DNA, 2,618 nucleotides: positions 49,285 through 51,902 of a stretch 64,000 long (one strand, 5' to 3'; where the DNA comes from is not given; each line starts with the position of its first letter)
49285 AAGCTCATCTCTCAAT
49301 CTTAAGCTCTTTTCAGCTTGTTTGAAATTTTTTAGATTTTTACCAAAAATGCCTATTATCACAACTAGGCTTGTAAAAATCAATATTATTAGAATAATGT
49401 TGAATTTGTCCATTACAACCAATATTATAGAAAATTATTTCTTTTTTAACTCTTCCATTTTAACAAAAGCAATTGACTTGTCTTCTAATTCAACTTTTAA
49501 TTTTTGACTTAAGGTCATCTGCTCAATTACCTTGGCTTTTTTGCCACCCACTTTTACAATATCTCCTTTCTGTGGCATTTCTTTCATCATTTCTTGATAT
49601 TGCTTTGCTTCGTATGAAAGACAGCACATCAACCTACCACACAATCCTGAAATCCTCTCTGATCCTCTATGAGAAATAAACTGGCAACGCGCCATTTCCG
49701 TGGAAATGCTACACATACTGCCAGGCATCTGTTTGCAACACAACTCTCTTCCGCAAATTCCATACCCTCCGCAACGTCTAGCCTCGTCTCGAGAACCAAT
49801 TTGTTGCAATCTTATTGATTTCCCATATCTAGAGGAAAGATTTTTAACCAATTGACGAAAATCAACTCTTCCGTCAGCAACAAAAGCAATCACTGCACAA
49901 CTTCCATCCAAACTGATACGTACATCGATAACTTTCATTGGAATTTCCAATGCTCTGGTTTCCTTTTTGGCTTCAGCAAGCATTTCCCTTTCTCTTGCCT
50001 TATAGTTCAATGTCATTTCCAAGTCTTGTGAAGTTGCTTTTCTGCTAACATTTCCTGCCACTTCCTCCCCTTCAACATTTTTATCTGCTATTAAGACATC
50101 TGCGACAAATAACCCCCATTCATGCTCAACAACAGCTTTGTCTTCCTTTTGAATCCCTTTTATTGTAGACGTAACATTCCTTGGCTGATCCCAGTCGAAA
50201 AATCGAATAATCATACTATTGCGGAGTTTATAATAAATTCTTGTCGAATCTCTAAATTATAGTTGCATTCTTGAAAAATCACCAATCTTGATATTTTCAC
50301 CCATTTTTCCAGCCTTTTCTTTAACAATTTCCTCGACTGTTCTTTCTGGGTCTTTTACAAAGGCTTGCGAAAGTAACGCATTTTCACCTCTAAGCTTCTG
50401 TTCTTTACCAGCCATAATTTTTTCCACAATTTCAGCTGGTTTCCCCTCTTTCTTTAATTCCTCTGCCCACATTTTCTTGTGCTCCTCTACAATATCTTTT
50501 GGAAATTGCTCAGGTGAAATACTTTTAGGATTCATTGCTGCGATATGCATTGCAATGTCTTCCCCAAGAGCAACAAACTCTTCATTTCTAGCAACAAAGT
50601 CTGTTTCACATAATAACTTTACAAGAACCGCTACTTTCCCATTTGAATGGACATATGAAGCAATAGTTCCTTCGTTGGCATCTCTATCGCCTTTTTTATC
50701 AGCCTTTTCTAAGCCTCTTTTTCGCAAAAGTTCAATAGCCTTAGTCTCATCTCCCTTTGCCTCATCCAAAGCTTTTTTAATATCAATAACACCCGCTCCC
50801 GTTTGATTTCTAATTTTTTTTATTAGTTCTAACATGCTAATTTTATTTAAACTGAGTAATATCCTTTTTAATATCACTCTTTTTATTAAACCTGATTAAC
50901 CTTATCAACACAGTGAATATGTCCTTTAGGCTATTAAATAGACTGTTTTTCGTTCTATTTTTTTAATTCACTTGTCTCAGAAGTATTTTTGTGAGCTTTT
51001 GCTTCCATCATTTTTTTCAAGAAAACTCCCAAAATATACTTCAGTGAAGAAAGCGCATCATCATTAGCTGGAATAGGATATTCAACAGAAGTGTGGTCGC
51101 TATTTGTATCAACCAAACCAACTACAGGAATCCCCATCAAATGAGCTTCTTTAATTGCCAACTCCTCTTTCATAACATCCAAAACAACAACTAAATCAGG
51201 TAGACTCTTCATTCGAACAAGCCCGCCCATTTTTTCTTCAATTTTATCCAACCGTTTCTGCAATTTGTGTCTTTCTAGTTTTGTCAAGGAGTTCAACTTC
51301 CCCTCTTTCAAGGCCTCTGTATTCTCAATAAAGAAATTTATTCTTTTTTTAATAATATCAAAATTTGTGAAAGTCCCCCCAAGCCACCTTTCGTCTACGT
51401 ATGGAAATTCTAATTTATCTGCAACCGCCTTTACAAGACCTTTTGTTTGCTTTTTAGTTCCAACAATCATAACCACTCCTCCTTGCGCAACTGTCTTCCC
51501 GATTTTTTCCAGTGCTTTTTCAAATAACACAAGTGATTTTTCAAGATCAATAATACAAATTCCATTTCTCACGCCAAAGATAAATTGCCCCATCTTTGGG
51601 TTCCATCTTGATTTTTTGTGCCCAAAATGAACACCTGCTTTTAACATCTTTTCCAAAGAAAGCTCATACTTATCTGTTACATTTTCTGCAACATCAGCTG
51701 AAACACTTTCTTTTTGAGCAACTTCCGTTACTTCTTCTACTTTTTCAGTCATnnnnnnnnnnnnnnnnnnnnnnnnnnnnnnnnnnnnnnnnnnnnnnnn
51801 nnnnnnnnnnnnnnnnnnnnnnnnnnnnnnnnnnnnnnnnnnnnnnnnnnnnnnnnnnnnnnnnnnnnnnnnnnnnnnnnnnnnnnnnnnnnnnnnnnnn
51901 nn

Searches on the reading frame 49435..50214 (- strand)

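Call 11: search_protein_families(library=pfam, proteins=[window:49435-50214:-])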
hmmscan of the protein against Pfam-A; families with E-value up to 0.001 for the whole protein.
window:49435-50214:- (259 aa): 1 family
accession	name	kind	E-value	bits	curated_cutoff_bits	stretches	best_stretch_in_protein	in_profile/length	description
PF04468.17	PSP1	-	3.1e-21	75.9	27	1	55-139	2-86/86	PSP1 C-terminal conserved region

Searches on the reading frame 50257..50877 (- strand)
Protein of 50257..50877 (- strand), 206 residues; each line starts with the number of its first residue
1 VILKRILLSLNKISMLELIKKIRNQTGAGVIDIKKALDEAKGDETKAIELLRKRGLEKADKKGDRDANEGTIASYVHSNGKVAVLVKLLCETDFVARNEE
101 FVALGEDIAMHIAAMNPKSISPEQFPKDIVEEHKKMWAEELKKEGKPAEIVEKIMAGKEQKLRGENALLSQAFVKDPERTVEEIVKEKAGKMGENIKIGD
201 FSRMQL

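Call 11: search_protein_families(library=pfam, proteins=[window:50257-50877:-])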
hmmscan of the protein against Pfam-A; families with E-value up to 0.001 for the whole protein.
window:50257-50877:- (206 aa): 1 family
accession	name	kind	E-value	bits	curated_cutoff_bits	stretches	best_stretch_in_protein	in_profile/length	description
PF00889.24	EF_TS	-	2.9e-34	118.9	27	1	67-205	77-201/204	Elongation factor TS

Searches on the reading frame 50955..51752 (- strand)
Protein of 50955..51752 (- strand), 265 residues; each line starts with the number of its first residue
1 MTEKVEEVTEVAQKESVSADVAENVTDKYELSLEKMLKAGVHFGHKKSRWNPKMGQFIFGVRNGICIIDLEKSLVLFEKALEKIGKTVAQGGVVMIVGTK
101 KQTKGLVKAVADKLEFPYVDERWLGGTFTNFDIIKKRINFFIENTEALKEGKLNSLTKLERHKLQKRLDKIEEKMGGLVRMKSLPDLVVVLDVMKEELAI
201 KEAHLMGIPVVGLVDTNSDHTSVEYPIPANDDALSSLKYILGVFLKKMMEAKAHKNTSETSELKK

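Call 11: search_protein_families(library=pfam, proteins=[window:50955-51752:-])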
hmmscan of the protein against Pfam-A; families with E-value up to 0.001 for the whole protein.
window:50955-51752:- (265 aa): 1 family
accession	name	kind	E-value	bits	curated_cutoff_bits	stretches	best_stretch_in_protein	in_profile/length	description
PF00318.25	Ribosomal_S2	-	2.4e-76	256.2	26.1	1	36-250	1-215/216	Ribosomal protein S2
